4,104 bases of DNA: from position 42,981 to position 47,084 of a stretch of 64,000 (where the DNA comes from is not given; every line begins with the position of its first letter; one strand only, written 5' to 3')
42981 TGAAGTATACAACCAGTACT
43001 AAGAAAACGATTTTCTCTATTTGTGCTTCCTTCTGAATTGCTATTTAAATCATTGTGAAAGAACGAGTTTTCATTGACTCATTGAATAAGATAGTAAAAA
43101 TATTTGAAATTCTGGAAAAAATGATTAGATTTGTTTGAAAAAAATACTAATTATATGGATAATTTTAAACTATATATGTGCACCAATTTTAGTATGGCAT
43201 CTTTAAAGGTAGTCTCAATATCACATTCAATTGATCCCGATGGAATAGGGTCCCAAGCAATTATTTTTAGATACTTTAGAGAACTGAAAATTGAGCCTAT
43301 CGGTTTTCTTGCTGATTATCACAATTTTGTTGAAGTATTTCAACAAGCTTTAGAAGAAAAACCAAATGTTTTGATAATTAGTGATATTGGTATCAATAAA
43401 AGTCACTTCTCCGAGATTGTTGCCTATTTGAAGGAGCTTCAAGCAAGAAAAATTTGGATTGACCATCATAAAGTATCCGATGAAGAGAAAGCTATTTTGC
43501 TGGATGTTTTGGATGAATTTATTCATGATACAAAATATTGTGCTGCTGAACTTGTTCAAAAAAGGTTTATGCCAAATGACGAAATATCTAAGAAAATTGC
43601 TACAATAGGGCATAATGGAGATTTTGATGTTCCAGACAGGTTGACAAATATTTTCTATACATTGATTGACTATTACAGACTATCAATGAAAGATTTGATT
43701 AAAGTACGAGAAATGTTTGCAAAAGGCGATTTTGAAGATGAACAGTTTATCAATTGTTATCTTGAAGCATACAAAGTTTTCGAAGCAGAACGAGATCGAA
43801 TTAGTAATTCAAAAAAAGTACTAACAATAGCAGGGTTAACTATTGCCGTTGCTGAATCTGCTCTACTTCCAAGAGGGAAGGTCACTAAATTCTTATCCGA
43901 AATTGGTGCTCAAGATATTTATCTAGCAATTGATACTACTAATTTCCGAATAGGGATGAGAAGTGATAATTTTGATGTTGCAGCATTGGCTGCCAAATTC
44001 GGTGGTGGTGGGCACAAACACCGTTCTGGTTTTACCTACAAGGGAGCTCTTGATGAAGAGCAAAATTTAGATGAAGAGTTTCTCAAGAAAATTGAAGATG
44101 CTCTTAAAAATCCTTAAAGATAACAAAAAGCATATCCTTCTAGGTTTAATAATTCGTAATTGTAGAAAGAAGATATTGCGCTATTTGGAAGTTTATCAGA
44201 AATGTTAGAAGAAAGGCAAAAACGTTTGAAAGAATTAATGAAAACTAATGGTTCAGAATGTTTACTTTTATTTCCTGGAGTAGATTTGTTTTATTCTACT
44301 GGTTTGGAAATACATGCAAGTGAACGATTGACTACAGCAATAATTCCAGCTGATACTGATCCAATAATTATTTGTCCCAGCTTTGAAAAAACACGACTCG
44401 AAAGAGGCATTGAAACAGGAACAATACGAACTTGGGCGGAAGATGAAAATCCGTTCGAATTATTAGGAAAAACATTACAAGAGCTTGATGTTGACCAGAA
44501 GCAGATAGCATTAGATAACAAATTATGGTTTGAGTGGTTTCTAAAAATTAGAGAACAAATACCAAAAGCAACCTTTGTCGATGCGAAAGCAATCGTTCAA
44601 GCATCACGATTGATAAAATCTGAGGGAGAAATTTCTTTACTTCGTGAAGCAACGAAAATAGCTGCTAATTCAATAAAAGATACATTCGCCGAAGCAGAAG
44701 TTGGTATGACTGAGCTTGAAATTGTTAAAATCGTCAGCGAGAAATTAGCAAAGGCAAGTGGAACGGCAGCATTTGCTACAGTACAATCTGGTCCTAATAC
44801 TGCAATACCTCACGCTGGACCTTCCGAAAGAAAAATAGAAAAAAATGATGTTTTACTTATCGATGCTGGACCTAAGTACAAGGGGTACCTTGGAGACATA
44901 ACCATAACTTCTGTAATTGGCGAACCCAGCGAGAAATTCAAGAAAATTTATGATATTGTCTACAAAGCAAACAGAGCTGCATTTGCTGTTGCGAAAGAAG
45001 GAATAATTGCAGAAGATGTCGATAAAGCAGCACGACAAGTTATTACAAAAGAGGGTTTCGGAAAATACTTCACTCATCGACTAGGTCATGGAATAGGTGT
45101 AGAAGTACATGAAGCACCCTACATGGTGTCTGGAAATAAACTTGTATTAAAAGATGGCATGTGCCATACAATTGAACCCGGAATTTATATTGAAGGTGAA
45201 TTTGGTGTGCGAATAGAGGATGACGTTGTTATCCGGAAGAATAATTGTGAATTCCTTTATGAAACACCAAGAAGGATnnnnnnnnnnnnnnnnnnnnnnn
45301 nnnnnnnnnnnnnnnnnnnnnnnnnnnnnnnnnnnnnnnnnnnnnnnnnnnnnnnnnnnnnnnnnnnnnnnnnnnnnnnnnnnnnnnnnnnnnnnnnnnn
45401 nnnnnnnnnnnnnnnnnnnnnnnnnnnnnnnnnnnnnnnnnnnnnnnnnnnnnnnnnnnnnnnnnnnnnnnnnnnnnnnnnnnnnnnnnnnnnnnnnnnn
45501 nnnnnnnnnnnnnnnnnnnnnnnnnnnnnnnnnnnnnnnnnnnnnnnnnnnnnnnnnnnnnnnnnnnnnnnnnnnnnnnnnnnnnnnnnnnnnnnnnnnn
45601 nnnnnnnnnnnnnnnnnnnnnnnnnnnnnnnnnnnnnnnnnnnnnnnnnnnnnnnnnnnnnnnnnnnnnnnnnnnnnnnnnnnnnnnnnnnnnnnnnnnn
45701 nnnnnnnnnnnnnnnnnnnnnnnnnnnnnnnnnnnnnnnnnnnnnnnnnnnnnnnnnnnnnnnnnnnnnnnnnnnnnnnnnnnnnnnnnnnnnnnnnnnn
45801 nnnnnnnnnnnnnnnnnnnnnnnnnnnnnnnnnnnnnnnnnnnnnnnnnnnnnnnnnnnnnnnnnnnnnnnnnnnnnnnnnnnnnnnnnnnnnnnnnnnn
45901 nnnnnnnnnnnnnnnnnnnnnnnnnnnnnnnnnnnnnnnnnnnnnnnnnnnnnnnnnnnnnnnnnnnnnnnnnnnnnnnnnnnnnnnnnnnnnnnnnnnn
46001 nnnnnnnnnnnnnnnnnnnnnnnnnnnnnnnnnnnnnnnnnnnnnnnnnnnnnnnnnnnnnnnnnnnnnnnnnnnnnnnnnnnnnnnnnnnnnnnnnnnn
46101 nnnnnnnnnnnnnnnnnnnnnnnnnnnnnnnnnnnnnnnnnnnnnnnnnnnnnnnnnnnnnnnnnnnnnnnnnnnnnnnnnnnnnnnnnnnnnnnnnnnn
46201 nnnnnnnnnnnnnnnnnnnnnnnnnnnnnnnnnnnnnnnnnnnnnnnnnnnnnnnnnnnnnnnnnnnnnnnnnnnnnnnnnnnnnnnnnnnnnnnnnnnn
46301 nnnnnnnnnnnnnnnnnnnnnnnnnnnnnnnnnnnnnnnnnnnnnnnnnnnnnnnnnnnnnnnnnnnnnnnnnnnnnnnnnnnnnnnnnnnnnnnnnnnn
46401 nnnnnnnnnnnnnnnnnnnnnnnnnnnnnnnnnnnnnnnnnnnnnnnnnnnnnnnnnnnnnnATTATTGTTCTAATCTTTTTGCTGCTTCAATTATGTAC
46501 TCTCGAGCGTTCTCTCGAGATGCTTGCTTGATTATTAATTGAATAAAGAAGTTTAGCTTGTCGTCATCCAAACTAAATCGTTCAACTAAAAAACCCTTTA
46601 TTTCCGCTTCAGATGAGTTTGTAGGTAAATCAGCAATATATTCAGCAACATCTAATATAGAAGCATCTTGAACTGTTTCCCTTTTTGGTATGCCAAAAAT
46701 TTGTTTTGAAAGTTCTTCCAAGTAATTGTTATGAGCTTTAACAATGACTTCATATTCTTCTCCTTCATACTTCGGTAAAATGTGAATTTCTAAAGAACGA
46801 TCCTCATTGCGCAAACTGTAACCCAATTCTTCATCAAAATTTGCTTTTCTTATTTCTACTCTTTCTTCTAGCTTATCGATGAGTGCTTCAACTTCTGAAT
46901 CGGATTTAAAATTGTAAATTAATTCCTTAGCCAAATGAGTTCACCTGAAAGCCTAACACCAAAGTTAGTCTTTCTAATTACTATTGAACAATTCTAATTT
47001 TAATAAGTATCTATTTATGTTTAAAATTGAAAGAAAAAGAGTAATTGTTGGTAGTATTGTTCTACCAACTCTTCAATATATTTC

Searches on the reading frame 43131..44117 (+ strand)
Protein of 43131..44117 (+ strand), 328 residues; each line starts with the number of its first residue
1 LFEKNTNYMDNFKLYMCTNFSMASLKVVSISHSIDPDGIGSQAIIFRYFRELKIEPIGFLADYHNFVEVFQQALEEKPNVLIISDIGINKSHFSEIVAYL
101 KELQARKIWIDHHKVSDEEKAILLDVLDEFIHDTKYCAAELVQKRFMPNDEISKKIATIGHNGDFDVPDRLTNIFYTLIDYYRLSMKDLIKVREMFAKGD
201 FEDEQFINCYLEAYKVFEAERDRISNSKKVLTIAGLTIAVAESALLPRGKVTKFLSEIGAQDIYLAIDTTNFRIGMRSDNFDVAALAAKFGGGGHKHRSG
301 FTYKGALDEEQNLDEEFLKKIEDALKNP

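Call 79: search_protein_families(library=pfam, proteins=[window:43131-44117:+], max_evalue=0.001)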
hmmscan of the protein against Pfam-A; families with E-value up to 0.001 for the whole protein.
window:43131-44117:+ (328 aa): 2 families
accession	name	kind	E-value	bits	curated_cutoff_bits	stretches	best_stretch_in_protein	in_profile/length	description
PF01368.27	DHH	-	6.4e-11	43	28.1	1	27-159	2-120/125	DHH family, N-terminal domain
PF02272.25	DHHA1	-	1.9e-06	28.7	25.9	1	253-326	24-101/102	DHHA1 domain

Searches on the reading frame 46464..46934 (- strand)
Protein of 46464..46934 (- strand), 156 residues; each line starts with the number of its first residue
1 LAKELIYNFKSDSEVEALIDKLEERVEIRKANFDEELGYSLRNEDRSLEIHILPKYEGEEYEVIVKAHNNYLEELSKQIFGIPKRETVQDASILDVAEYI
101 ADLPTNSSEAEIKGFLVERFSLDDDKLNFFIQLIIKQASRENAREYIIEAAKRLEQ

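Call 39: search_protein_families(library=pfam, proteins=[window:46464-46934:-], max_evalue=10)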
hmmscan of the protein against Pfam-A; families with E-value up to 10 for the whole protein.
window:46464-46934:- (156 aa): 0 families

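Call 75: search_protein_families(library=padloc, proteins=[window:46464-46934:-], max_evalue=0.01)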
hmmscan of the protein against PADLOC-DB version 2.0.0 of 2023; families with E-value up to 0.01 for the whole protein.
window:46464-46934:- (156 aa): 1 family
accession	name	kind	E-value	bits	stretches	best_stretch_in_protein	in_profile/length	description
PDLC03770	RT_UG31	-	0.0017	15.6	1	40-141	233-320/456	DRT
